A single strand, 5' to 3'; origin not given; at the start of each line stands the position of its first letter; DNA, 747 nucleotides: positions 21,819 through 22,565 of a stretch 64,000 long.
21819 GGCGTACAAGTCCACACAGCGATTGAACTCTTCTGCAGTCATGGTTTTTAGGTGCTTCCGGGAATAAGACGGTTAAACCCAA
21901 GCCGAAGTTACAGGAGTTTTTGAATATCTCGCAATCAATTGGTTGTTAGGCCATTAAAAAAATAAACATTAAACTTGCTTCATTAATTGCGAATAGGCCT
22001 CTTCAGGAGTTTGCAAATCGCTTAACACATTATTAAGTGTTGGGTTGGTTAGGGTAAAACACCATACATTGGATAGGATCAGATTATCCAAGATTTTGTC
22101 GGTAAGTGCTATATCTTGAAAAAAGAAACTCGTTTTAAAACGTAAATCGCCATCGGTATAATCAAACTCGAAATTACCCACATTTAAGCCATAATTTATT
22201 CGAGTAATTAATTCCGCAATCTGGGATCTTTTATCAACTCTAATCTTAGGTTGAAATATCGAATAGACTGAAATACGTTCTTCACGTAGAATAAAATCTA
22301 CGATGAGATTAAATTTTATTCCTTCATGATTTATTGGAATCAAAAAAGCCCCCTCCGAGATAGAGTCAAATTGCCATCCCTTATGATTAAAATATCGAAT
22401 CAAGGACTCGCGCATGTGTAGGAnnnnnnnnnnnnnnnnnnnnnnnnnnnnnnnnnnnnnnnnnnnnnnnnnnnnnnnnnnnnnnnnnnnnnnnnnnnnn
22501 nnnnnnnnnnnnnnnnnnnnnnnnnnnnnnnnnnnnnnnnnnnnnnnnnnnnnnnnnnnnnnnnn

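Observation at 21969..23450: AT-rich islet of three overlapping small ORFs between kynA and the ECF sigma gene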

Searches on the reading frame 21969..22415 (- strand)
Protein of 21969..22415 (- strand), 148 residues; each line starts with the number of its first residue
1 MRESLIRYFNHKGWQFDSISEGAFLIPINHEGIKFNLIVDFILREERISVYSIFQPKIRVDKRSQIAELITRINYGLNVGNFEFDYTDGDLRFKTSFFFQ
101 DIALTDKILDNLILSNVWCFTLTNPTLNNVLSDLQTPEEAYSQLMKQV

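Call 3: search_protein_families(library=pfam, proteins=[window:21969-22415:-], max_evalue=1)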
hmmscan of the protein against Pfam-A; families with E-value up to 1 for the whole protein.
window:21969-22415:- (148 aa): 1 family
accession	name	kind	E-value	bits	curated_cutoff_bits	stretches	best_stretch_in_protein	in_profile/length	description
PF10722.14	YbjN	-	3.6e-05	24.4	22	1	3-112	3-109/126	Putative bacterial sensory transduction regulator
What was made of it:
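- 21969..22415 (-): Gene C, 148 aa, starting 8 nt after B. It is an acidic (pI 5.2) YbjN-family protein; that family has a T3SS-chaperone-like fold. Pfam PF10722, 24.4 bits above the cut-off of 22 (call 3).
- On YbjN family (PF10722) for protein C: 24.4 bits against 22; residues 3-112 against profile positions 3-109 of 126 (call 3).
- Checked: The YbjN resemblance of the last ORF is real: PF10722, 24.4 bits against a cut-off of 22 (call 3).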

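Call 4: search_protein_families(library=padloc, proteins=[window:21969-22415:-], max_evalue=1)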
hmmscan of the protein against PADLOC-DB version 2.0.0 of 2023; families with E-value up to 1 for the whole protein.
window:21969-22415:- (148 aa): 0 families
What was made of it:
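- Tried and rejected: Window C has no PADLOC hit (call 4).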

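Call 5: search_protein_families(library=ncbifam, proteins=[window:21969-22415:-], max_evalue=1)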
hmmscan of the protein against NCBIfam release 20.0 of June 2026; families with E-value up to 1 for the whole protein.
window:21969-22415:- (148 aa): 0 families

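Call 18: find_homologous_proteins(query=window:21969-22415:-, max_evalue=0.001)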
Query window:21969-22415:- (148 aa): 4 proteins with E <= 0.001 among 21 candidates.
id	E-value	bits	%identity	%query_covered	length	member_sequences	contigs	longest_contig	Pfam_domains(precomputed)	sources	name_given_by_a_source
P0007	5.3e-93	327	100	100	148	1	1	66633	-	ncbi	-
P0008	3.9e-14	71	42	64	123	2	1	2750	PF10722.15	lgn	-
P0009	2.0e-7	49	38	57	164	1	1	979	PF10722.15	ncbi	-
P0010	6.4e-7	47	34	62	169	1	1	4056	-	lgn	-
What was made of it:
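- On YbjN family (PF10722) for protein C: Relatives P0008 and P0009 carry PF10722 (call 18).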

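Call 48: find_encoding_contigs(protein=P0010, flank=5000, max_places=3)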
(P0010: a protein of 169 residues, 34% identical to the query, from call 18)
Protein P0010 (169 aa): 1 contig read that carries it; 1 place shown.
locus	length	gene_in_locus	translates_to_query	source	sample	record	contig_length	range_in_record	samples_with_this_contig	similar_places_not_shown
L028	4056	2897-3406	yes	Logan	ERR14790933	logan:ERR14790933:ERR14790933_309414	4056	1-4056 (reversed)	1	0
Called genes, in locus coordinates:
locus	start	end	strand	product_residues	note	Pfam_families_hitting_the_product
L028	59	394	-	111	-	-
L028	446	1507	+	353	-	-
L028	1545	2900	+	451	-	-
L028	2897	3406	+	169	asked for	-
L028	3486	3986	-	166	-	-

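Call 49: find_encoding_contigs(protein=P0008, flank=5000, max_places=3)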
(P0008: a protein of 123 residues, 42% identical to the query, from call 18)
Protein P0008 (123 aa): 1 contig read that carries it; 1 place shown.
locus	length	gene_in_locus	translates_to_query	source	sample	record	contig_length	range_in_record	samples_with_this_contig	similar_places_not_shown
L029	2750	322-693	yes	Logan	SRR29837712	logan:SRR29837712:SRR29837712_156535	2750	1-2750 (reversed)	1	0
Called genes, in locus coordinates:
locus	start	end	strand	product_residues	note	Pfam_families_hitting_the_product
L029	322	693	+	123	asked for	PF10722:YbjN (weak)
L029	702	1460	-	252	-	PF01656:CbiA, PF02374:ArsA_ATPase (weak), PF10609:ParA (faint), PF13614:AAA_31 (weak)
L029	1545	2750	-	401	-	?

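Call 52: search_protein_families(library=padloc, proteins=[L028:446-1507:+, L028:1545-2900:+], max_evalue=0.01)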
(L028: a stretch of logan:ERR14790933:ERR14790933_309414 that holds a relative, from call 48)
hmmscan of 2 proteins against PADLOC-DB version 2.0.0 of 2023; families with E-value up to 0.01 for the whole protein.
L028:446-1507:+ (353 aa): 0 families

L028:1545-2900:+ (451 aa): 0 families

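Call 53: search_protein_families(library=pfam, proteins=[L028:446-1507:+, L028:1545-2900:+], max_evalue=0.01)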
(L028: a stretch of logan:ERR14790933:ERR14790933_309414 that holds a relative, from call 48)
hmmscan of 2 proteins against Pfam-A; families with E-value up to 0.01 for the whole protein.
L028:446-1507:+ (353 aa): 0 families

L028:1545-2900:+ (451 aa): 0 families

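Call 82: search_protein_families(library=pfam, proteins=[L028:446-1507:+, L028:1545-2900:+], max_evalue=0.1)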
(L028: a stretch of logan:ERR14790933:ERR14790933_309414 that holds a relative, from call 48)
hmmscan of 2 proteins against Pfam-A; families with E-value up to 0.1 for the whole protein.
L028:446-1507:+ (353 aa): 0 families

L028:1545-2900:+ (451 aa): 0 families
